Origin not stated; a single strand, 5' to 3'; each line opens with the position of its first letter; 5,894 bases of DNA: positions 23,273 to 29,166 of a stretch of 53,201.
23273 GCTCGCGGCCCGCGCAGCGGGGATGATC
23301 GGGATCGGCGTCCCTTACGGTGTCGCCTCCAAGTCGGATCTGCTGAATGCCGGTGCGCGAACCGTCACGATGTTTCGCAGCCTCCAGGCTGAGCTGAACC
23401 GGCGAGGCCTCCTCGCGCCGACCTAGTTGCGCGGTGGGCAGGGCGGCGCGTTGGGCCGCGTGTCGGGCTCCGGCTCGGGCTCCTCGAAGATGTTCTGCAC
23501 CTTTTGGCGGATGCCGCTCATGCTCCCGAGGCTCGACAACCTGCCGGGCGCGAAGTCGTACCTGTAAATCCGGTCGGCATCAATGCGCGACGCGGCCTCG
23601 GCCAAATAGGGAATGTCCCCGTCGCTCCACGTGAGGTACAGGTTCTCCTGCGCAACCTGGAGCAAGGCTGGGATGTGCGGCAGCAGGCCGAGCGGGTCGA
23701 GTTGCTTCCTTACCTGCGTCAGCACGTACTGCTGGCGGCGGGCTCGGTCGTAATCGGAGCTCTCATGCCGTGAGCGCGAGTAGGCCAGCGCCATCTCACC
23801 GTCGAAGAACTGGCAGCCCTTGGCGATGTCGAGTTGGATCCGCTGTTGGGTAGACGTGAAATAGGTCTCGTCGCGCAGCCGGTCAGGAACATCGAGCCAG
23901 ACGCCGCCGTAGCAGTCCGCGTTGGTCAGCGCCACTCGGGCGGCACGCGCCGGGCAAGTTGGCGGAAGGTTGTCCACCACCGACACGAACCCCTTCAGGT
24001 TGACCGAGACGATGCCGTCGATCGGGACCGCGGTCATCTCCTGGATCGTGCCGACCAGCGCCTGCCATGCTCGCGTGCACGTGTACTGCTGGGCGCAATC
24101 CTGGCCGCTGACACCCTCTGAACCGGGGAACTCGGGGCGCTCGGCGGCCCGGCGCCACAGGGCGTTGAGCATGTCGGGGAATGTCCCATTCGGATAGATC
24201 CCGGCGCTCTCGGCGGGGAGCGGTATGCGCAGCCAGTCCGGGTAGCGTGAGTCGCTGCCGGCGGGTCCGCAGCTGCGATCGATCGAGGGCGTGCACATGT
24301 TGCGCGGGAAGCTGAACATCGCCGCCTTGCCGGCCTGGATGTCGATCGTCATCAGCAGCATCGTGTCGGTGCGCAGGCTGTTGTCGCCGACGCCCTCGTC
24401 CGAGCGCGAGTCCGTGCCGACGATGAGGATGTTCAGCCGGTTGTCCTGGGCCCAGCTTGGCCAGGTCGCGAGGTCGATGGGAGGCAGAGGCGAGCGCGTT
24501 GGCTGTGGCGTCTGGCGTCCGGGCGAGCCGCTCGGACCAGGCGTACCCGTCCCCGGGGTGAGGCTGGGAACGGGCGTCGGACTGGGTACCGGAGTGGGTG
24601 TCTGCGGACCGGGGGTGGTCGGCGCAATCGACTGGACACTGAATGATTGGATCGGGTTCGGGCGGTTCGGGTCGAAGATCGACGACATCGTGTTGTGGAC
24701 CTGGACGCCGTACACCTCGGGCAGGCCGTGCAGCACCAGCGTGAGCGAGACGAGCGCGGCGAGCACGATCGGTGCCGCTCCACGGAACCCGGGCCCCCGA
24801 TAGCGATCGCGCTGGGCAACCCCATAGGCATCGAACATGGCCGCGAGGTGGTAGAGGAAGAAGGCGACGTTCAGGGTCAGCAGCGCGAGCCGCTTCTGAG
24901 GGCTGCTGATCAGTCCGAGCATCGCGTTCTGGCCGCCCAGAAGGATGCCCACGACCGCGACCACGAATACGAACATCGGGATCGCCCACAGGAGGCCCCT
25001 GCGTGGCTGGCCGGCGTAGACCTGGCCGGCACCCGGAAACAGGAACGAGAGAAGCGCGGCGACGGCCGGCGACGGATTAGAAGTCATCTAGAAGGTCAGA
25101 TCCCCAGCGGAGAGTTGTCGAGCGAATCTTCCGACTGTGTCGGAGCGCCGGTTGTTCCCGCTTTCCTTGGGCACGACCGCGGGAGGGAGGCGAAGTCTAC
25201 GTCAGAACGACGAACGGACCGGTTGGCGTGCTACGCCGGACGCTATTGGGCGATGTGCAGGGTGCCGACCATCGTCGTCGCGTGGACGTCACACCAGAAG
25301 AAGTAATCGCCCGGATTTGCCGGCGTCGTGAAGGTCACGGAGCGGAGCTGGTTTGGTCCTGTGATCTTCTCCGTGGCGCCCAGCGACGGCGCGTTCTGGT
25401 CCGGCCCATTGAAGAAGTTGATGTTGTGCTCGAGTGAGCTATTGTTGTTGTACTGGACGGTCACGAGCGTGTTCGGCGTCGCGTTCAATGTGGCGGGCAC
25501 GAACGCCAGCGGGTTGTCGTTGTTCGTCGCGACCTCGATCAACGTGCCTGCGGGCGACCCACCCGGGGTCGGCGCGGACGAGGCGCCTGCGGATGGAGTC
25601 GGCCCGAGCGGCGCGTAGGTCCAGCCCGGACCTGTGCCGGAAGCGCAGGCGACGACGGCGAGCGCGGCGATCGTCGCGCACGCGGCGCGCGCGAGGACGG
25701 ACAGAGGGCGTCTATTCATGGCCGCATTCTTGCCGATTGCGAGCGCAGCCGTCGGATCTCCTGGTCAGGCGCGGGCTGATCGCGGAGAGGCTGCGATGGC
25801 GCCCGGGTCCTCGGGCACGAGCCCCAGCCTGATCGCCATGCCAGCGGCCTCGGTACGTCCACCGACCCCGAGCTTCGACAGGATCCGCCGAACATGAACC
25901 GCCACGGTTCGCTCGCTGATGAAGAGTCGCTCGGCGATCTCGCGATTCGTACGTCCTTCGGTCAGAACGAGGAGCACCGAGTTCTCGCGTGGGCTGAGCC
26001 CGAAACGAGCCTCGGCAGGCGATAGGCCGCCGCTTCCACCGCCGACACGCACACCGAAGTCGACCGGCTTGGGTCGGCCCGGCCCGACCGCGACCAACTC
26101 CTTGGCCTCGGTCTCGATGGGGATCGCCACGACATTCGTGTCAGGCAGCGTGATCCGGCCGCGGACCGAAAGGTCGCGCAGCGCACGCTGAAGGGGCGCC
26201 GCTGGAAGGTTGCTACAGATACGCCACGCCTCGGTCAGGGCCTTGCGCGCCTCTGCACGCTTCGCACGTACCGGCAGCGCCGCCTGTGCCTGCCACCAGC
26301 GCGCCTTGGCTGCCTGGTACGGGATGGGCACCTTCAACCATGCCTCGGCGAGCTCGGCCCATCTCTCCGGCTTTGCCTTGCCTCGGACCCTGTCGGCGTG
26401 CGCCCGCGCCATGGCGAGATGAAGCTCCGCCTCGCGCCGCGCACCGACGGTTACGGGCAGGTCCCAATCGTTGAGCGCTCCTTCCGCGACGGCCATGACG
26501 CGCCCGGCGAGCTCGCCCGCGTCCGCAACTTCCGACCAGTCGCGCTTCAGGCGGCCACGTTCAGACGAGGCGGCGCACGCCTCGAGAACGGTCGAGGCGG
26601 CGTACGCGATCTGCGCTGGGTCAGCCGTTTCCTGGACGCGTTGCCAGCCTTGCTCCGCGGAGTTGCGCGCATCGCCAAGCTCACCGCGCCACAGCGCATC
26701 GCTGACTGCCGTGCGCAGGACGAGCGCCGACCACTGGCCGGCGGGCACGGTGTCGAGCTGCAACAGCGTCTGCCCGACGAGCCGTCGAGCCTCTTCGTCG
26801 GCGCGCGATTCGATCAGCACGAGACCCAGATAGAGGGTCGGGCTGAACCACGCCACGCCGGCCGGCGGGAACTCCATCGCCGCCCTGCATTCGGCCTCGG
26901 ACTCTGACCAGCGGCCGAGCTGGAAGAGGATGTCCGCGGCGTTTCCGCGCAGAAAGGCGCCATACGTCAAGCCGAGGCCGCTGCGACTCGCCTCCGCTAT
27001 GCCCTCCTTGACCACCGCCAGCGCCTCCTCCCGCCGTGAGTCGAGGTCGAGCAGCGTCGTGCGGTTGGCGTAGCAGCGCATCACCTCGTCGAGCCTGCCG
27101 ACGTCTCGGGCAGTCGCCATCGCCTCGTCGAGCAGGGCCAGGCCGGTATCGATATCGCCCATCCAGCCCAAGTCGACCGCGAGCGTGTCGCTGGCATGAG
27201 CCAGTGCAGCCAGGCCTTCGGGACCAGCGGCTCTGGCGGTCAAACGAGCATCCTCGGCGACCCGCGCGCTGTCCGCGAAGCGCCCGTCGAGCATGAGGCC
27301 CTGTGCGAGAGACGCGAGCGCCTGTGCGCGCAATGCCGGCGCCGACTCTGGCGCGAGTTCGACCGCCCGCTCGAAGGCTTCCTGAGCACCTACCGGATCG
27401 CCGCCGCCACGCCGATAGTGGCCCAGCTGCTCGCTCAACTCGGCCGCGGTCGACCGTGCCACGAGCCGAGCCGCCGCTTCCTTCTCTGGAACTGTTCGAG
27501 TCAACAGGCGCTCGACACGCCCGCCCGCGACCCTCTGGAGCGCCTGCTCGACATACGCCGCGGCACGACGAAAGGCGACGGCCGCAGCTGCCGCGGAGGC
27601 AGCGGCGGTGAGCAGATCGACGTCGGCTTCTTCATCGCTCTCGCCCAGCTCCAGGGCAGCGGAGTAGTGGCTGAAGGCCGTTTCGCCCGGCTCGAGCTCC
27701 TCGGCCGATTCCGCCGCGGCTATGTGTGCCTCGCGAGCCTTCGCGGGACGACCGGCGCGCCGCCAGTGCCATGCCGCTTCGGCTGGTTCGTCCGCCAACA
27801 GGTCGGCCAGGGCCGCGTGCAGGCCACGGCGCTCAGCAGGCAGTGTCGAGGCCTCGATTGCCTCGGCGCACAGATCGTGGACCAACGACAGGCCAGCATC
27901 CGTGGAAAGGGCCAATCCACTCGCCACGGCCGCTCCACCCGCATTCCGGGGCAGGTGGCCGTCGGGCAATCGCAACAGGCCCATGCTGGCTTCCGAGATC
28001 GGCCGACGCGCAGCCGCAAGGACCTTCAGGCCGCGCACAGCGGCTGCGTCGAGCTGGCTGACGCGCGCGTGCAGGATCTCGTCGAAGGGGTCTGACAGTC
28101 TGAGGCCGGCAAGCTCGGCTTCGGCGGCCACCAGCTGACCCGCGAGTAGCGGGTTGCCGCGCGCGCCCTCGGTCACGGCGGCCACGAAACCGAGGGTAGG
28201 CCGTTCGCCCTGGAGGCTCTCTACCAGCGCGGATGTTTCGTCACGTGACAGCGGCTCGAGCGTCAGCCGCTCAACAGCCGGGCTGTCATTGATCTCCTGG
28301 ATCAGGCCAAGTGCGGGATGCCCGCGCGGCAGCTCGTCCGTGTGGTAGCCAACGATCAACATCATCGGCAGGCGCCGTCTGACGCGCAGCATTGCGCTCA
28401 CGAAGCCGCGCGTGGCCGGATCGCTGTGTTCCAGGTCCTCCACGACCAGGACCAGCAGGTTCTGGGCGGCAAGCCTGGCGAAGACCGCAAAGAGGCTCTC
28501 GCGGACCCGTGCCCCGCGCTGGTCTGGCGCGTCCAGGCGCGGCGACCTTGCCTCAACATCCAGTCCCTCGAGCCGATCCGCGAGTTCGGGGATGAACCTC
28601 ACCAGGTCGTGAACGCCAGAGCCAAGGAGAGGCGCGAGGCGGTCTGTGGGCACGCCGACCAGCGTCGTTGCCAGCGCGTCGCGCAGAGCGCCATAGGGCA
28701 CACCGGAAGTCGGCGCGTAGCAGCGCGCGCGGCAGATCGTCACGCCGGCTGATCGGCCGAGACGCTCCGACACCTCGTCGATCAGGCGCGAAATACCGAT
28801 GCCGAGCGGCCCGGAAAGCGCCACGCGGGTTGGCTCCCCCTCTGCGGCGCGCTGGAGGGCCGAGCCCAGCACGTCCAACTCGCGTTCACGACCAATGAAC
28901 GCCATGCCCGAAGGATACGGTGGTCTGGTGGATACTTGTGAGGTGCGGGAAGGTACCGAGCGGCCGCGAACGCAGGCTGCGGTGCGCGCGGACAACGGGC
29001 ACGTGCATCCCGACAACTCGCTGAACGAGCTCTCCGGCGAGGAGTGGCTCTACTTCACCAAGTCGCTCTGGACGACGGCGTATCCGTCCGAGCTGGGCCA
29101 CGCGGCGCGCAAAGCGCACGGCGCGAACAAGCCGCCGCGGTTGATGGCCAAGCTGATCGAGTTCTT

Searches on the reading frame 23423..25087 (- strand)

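Call 54: search_protein_families(library=pfam, proteins=[window:23423-25087:-], max_evalue=0.001)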
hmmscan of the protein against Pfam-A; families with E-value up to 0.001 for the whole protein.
window:23423-25087:- (554 aa): 2 families
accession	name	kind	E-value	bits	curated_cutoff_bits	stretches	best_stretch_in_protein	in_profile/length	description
PF03816.19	LytR_cpsA_psr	-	2.3e-20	73.7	24.6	1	391-463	81-148/150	LytR_cpsA_psr family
PF20382.3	DUF6677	-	0.00014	22.9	24.3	1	9-92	1-79/116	Family of unknown function (DUF6677)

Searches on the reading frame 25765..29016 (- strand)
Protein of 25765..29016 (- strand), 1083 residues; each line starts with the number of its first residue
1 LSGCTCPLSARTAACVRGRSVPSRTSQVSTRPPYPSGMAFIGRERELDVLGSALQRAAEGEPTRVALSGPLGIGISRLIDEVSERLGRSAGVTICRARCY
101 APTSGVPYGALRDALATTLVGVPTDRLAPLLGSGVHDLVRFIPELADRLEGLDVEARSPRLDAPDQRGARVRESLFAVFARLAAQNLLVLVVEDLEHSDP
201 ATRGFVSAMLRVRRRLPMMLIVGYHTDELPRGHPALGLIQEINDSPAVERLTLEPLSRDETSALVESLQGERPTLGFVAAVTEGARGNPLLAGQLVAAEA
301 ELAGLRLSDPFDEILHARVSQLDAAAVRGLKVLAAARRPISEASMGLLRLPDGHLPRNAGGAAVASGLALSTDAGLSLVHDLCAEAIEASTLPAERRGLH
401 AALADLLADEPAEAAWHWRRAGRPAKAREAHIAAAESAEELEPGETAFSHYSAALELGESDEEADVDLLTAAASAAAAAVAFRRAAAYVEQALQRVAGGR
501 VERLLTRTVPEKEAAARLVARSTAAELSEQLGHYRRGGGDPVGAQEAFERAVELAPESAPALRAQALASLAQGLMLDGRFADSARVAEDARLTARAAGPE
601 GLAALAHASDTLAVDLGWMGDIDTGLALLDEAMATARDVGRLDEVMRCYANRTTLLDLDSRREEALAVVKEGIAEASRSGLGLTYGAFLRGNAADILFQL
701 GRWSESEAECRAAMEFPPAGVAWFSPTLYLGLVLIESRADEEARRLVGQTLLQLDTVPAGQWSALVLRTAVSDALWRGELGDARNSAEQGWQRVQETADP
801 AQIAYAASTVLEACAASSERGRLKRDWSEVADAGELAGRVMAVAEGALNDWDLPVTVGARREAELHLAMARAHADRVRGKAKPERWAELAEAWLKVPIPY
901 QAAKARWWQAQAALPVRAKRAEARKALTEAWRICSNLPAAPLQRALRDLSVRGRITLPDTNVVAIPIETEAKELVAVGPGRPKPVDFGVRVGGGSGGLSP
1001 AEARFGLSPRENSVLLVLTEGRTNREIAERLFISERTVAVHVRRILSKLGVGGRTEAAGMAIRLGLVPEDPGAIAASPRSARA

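Call 54: search_protein_families(library=pfam, proteins=[window:25765-29016:-], max_evalue=0.001)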
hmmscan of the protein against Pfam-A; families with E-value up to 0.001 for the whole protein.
window:25765-29016:- (1083 aa): 4 families
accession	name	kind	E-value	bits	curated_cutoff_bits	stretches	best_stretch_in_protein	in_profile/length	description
PF00196.25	GerE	-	5e-19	68.1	23.5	1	1007-1061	3-57/57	Bacterial regulatory proteins, luxR family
PF13191.12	AAA_16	-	2.1e-17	64.5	32.6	1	40-221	2-167/167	AAA ATPase domain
PF08281.18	Sigma70_r4_2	-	6.2e-06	26.2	25.7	1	1007-1049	11-54/54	Sigma-70, region 4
PF13412.12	HTH_24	-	0.00026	21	21.9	0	1021-1044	17-40/48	Winged helix-turn-helix DNA-binding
